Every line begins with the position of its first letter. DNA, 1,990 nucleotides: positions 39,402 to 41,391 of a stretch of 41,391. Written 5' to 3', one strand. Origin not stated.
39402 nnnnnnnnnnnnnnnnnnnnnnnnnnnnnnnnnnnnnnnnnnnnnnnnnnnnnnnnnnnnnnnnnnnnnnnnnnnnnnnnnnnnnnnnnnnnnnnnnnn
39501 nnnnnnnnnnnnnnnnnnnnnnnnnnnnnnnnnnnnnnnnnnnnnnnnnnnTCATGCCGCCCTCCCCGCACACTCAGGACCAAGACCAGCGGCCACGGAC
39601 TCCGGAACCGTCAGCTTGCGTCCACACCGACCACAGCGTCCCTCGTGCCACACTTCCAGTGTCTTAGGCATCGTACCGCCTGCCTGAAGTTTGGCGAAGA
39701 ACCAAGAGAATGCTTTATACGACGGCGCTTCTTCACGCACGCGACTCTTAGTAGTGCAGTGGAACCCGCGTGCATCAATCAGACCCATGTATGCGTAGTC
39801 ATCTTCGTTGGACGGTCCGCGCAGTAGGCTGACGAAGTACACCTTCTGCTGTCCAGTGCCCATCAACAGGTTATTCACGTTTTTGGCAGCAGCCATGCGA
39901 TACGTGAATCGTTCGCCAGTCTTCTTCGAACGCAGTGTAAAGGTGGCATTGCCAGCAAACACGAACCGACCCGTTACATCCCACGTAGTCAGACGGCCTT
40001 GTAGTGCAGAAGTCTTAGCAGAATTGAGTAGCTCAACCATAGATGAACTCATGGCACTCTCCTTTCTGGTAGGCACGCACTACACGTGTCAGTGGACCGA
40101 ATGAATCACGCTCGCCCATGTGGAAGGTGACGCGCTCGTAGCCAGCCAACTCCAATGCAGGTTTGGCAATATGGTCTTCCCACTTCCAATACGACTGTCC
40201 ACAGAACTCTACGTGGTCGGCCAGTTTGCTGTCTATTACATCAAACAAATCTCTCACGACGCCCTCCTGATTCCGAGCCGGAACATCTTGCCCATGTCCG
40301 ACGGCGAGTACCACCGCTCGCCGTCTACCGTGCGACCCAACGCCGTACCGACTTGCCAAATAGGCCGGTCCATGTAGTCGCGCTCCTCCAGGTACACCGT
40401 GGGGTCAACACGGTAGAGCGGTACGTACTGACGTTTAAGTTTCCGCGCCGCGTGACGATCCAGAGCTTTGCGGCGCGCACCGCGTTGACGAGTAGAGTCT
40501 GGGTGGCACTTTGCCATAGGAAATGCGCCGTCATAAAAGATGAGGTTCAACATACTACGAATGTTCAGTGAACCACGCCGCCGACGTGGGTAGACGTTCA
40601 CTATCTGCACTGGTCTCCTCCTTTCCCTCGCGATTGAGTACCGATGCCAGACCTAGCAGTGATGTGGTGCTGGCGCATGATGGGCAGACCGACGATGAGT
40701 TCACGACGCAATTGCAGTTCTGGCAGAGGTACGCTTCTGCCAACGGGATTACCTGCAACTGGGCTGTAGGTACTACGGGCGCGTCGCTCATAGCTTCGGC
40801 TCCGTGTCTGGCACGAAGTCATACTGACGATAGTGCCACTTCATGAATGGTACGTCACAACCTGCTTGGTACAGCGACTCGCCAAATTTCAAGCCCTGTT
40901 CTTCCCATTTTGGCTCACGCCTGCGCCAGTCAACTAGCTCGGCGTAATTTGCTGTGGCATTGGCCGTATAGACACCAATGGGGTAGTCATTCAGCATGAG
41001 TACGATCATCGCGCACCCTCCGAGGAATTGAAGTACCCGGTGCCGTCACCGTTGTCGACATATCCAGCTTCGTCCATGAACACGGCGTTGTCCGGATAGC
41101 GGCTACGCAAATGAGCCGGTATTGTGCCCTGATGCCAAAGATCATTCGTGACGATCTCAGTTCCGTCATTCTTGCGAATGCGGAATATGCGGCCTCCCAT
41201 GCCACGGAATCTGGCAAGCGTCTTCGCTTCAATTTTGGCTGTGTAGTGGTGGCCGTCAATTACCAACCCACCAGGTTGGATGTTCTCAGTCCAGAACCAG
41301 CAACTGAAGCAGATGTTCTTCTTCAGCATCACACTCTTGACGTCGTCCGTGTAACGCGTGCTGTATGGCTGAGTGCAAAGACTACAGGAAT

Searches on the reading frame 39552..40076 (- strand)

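Call 20: search_protein_families(library=phrogs, proteins=[window:39552-40076:-], max_evalue=0.001)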
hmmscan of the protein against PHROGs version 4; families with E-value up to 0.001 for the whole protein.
window:39552-40076:- (174 aa): 5 families
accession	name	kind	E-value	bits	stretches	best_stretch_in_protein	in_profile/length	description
phrog_20259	-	unknown function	2.6e-41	141.7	1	28-172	4-136/140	-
phrog_636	-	unknown function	6.9e-08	34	1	146-173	205-232/254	-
phrog_25989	-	unknown function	4.9e-06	27.7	1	147-172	4-29/70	-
phrog_6032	-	unknown function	7.4e-06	26.9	1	145-172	246-273/296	-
phrog_4046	-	unknown function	2.6e-05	24.9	1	145-172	271-298/301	-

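Call 21: search_protein_families(library=ncbifam, proteins=[window:39552-40076:-], max_evalue=0.1)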
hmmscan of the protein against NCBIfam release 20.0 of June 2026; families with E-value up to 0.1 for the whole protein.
window:39552-40076:- (174 aa): 0 families

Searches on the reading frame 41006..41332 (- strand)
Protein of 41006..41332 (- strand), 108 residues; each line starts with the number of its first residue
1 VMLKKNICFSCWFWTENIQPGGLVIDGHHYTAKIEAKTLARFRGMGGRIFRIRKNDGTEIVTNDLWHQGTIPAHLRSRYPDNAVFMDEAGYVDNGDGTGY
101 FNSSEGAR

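Call 46: find_encoding_contigs(protein=window:41006-41332:-, flank=10000, max_places=1)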
Protein window:41006-41332:- (108 aa): no gene with exactly this product is on record in the collection.
